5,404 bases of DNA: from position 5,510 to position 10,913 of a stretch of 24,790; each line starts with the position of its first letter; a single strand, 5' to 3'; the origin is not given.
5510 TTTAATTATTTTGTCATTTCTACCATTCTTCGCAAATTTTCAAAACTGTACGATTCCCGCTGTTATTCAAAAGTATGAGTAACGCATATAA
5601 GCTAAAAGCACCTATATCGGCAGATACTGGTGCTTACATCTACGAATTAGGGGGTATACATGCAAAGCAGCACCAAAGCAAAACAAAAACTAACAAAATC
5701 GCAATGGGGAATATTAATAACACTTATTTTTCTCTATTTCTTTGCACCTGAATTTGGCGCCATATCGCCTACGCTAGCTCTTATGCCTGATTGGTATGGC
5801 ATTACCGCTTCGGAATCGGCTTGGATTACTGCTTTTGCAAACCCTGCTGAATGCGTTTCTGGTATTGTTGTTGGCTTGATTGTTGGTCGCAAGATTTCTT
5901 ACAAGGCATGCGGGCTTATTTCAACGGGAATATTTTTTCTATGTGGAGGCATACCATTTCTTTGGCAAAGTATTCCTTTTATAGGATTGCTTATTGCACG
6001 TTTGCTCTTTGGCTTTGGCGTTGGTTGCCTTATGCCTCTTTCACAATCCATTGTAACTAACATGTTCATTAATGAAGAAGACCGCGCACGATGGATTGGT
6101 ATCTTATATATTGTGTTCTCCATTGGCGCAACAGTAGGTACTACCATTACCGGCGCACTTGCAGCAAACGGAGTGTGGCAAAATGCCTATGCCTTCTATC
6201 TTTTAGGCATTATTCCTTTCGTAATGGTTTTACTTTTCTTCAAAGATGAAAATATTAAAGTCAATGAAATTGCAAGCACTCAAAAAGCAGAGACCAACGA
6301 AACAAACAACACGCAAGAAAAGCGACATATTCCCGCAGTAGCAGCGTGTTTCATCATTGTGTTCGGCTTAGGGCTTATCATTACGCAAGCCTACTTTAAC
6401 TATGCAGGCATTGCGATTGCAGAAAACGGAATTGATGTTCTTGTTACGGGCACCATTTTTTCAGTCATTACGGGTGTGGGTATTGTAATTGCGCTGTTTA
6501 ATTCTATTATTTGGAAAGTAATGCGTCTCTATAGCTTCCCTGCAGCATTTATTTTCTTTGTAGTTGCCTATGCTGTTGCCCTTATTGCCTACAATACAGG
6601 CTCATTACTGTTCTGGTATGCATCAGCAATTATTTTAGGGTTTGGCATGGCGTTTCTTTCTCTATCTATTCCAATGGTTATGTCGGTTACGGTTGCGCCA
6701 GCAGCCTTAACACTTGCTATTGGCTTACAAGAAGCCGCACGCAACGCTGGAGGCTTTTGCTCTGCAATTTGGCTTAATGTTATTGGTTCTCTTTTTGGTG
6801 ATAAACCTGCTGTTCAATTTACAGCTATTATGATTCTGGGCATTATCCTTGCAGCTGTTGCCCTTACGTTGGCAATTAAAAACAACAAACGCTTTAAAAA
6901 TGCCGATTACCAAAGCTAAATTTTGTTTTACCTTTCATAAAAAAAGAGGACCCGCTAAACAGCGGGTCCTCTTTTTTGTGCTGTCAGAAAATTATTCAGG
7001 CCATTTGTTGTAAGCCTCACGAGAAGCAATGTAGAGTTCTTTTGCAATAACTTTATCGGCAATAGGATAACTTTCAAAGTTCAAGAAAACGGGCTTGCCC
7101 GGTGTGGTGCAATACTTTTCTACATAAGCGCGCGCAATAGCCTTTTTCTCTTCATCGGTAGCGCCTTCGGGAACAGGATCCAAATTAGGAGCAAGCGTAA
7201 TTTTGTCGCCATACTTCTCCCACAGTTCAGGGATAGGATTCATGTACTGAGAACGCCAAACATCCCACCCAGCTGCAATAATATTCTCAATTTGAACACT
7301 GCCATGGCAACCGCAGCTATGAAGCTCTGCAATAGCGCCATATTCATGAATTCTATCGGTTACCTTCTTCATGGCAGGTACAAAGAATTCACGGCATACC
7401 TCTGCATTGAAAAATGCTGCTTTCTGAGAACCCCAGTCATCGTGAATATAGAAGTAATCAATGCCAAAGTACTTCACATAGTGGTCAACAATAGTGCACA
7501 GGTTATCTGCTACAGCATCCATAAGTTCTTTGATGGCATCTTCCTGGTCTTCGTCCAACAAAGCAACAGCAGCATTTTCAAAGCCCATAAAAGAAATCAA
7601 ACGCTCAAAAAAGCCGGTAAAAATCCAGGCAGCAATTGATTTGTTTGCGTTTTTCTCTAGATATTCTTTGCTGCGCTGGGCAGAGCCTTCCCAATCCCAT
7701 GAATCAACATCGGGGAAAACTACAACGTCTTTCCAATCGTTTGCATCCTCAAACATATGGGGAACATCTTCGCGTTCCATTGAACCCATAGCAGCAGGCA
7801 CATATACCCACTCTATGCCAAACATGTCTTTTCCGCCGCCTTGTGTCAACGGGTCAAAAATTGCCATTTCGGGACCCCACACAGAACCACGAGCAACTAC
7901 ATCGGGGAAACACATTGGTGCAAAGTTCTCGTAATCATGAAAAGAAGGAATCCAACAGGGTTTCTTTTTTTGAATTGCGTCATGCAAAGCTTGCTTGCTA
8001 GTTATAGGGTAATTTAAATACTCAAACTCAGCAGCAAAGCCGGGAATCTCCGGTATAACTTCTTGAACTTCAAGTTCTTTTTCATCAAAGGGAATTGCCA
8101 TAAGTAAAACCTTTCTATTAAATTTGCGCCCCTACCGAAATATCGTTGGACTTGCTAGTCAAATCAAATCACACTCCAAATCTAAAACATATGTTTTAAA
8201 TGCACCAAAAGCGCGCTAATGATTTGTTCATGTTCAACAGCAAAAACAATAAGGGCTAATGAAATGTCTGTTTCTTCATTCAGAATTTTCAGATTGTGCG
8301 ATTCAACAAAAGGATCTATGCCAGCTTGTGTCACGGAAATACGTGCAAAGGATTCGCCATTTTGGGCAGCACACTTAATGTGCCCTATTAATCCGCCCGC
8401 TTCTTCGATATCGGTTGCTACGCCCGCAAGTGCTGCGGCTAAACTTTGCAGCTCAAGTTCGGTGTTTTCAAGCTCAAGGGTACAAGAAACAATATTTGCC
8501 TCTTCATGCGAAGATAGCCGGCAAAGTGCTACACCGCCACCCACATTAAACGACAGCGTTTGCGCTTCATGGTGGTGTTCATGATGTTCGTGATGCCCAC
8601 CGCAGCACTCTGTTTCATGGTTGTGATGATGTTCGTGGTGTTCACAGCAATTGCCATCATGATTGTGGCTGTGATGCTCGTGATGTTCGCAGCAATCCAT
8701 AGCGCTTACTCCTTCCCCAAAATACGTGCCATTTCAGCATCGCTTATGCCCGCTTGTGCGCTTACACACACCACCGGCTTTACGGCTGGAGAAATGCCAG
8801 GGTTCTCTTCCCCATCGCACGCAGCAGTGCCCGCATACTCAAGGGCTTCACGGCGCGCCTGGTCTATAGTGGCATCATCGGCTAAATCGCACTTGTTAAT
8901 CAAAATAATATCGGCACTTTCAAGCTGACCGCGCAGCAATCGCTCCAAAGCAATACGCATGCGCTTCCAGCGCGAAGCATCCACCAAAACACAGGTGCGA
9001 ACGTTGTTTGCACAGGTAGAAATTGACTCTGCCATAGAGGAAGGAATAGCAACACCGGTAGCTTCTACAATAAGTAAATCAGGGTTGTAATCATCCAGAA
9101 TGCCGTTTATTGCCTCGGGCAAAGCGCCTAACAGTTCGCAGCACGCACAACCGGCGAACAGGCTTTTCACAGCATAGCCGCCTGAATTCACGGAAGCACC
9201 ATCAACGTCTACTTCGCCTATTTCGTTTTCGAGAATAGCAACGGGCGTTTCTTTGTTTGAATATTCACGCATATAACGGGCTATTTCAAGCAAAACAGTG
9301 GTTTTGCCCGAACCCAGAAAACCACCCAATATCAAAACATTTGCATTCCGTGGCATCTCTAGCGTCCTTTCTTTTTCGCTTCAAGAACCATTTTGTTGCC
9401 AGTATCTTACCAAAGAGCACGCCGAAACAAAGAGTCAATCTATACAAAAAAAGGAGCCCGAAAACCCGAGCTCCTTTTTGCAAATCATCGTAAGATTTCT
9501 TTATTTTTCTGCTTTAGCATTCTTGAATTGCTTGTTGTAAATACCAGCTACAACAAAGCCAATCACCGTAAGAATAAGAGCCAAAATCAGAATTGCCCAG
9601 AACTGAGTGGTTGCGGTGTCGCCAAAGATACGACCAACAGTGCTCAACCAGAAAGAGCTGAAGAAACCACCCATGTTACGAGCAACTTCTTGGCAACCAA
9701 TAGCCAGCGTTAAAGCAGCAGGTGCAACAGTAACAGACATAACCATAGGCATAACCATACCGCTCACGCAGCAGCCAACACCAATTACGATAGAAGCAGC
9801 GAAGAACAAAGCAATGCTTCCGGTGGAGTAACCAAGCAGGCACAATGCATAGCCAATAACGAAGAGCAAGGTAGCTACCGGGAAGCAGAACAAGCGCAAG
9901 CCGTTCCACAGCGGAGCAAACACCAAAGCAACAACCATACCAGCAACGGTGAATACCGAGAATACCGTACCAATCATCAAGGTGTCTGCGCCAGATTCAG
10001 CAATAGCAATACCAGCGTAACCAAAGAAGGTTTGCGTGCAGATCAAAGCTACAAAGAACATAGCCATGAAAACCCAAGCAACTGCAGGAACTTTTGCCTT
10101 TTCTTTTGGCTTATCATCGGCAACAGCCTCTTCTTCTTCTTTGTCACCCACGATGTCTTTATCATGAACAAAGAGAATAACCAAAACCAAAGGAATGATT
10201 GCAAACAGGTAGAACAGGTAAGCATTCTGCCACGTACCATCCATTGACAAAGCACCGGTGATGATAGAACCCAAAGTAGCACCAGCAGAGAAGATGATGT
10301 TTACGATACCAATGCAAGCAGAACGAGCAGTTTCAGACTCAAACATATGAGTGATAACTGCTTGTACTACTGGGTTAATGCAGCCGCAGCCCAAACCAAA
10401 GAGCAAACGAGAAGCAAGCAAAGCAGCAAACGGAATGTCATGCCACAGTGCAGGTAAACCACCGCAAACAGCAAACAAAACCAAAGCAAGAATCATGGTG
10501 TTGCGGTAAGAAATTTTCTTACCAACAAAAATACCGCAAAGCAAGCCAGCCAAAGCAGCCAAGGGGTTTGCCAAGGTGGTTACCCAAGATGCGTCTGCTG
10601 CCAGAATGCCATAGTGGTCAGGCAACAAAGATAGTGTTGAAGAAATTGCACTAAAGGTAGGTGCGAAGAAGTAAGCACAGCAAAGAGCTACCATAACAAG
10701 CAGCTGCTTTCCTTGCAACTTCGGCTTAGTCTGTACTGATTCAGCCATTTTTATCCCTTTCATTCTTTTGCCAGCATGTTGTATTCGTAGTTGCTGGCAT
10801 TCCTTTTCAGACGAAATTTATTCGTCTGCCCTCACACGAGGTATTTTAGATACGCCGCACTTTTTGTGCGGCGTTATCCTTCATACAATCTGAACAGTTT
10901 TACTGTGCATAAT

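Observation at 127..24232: One locus joins O-demethylase-like URO-D-fold enzymes with three dehydroxylase/transhydroxylase-type Mo enzymes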

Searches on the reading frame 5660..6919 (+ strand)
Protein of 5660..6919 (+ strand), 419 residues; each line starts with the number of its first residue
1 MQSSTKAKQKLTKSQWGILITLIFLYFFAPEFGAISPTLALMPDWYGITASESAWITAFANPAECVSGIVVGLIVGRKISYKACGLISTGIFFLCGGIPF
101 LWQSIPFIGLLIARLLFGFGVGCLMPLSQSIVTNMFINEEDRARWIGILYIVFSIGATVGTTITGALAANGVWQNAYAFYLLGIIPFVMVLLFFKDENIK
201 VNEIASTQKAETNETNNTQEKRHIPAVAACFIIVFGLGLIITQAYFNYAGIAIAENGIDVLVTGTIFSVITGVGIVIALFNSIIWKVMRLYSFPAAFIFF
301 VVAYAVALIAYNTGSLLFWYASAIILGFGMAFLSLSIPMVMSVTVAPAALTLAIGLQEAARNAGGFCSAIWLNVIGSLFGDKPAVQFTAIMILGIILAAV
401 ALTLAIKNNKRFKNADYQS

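Call 3: search_protein_families(library=pfam, proteins=[window:5660-6919:+])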
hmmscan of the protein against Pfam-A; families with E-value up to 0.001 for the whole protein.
window:5660-6919:+ (419 aa): 1 family
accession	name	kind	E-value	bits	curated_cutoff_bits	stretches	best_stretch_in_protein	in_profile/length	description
PF07690.21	MFS_1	-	5.1e-27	95.1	33.4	1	32-366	12-344/347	Major Facilitator Superfamily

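Call 5: search_protein_families(library=ncbifam, proteins=[window:5660-6919:+], max_evalue=0.01)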
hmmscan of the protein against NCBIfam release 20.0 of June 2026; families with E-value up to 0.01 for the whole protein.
window:5660-6919:+ (419 aa): 4 families
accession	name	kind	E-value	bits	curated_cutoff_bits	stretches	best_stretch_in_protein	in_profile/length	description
TIGR00880.1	2_A_01_02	superfamily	9.1e-07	29.1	131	1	66-194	9-138/141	multidrug resistance protein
NF000089.1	qac_MFS_AB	exception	9.6e-07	27.9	900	1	83-194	85-194/514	QacA/B family quaternary ammonium compound efflux MFS transporter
NF012174.0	tet_MFS_A_B_C_D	equivalog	2.5e-05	23.3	475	1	110-244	96-225/382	Tet(A)/Tet(B)/Tet(C) family tetracycline efflux MFS transporter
NF012169.0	qepA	equivalog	0.001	17.8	1075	1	74-176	78-178/511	fluoroquinolone efflux MFS transporter QepA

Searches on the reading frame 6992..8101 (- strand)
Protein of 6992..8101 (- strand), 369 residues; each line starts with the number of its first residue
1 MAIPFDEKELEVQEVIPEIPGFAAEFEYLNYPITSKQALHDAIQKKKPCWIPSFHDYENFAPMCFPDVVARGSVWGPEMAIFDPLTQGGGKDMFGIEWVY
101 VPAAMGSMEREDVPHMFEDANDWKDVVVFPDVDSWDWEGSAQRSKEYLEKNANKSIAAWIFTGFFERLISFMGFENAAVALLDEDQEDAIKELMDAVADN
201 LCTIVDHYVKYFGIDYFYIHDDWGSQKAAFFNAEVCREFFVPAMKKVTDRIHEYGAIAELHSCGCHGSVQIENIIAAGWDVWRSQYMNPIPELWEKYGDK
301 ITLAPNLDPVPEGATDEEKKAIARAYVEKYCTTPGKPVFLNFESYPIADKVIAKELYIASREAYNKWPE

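Call 3: search_protein_families(library=pfam, proteins=[window:6992-8101:-])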
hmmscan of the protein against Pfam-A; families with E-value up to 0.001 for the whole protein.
window:6992-8101:- (369 aa): 1 family
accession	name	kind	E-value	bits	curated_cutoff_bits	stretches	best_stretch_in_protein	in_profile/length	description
PF01208.23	URO-D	-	1.6e-07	31.1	23.9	1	185-329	171-311/346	Uroporphyrinogen decarboxylase (URO-D)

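Call 5: search_protein_families(library=ncbifam, proteins=[window:6992-8101:-], max_evalue=0.01)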
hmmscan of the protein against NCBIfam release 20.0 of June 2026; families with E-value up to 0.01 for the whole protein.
window:6992-8101:- (369 aa): 2 families
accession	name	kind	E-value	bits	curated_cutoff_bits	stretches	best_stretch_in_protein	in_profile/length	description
TIGR01463.1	mtaA_cmuA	subfamily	2.1e-05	24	235.4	1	185-310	166-287/340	MtaA/CmuA family methyltransferase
TIGR01464.1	hemE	equivalog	2.3e-05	23.6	302.95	1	185-329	166-304/338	uroporphyrinogen decarboxylase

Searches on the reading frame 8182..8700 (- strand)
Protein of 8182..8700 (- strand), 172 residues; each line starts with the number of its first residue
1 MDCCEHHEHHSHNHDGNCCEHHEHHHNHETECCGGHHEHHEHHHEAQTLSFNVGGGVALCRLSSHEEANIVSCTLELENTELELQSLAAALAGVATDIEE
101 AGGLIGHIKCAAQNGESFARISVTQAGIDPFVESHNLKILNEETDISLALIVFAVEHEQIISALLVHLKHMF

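Call 3: search_protein_families(library=pfam, proteins=[window:8182-8700:-])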
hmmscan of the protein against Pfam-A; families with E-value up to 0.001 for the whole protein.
window:8182-8700:- (172 aa): 0 families

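Call 5: search_protein_families(library=ncbifam, proteins=[window:8182-8700:-], max_evalue=0.01)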
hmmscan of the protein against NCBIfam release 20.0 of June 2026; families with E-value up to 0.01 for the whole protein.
window:8182-8700:- (172 aa): 0 families

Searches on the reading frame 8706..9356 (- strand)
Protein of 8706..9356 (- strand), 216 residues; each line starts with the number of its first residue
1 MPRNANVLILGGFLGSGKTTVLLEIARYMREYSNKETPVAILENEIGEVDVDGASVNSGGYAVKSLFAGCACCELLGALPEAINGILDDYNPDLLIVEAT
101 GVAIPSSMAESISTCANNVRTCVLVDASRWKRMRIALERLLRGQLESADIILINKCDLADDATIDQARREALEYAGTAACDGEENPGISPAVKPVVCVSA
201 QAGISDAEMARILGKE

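Call 3: search_protein_families(library=pfam, proteins=[window:8706-9356:-])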
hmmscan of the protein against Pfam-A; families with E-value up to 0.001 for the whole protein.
window:8706-9356:- (216 aa): 1 family
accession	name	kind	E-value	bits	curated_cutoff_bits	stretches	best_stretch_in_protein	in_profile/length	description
PF02492.25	cobW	-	7.7e-35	120.5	20.7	1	7-172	2-170/180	CobW/HypB/UreG, nucleotide-binding domain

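Call 5: search_protein_families(library=ncbifam, proteins=[window:8706-9356:-], max_evalue=0.01)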
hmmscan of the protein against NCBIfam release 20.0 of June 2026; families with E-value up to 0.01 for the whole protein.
window:8706-9356:- (216 aa): 6 families
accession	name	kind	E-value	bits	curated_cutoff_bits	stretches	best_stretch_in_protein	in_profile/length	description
NF041053.1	CobW_rel_Se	equivalog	1.9e-19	70.1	180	1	7-173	3-171/195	CobW-related selenoprotein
NF038288.1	chaper_GTP_ZigA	equivalog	1.3e-16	60.5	600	1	7-113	3-111/390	zinc metallochaperone GTPase ZigA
NF008578.0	PRK11537.1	equivalog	2e-16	60.1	361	1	6-168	5-172/318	GTPase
TIGR02475.1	CobW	equivalog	1.5e-15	56.9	332.1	2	7-127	6-126/342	cobalamin biosynthesis protein CobW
TIGR00073.1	hypB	equivalog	6.2e-05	22.6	121.2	0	8-102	33-121/217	hydrogenase nickel incorporation protein HypB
TIGR00750.1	lao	equivalog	0.00069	18.8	240.75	0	86-169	121-195/300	methylmalonyl Co-A mutase-associated GTPase MeaB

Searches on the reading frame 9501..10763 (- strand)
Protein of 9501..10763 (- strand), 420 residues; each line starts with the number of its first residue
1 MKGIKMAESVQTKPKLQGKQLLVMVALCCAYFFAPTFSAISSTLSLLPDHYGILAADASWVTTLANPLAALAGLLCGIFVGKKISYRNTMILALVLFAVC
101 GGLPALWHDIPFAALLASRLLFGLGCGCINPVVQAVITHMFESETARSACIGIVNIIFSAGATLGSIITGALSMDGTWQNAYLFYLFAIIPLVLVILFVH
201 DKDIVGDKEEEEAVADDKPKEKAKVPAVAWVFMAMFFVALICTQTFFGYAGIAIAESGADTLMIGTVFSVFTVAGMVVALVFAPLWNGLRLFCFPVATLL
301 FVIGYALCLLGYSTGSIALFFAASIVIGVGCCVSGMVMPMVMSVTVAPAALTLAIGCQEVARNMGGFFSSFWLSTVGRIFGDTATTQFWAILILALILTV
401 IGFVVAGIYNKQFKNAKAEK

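Call 3: search_protein_families(library=pfam, proteins=[window:9501-10763:-])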
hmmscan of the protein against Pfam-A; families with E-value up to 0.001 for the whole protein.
window:9501-10763:- (420 aa): 2 families
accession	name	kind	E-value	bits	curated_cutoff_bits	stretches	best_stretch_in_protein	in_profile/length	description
PF07690.21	MFS_1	-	9.8e-33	113.9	33.4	1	28-367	2-344/347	Major Facilitator Superfamily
PF00083.30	Sugar_tr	-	1.3e-08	34.6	22.3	1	63-198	52-188/452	Sugar (and other) transporter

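Call 5: search_protein_families(library=ncbifam, proteins=[window:9501-10763:-], max_evalue=0.01)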
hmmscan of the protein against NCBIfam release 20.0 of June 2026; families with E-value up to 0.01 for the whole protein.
window:9501-10763:- (420 aa): 8 families
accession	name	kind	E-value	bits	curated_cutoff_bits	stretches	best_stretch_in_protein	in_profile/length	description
TIGR00896.1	CynX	subfamily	4.2e-13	49.1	406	1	24-285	3-255/355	CynX/NimT family MFS transporter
NF053757.1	BclibactTpBcbE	equivalog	2.6e-11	43.1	600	1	68-249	49-231/394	bacillibactin exporter BcbE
TIGR00880.1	2_A_01_02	superfamily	3e-10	40.4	131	1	69-198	7-136/141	multidrug resistance protein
NF012169.0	qepA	equivalog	8.9e-08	31.2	1075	1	22-195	23-188/511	fluoroquinolone efflux MFS transporter QepA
NF000089.1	qac_MFS_AB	exception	1.3e-06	27.5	900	1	113-200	108-195/514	QacA/B family quaternary ammonium compound efflux MFS transporter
NF033896.2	MFS_LfrA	equivalog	5.5e-05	22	825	1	54-195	53-191/504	efflux MFS transporter LfrA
NF011571.1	PRK14995.1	subfamily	6.7e-05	21.8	701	1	79-211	63-189/493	SmvA family efflux MFS transporter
NF038246.1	bile_salt_MFS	equivalog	0.00023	20.1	400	1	67-196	273-401/408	conjugated bile salt MFS transporter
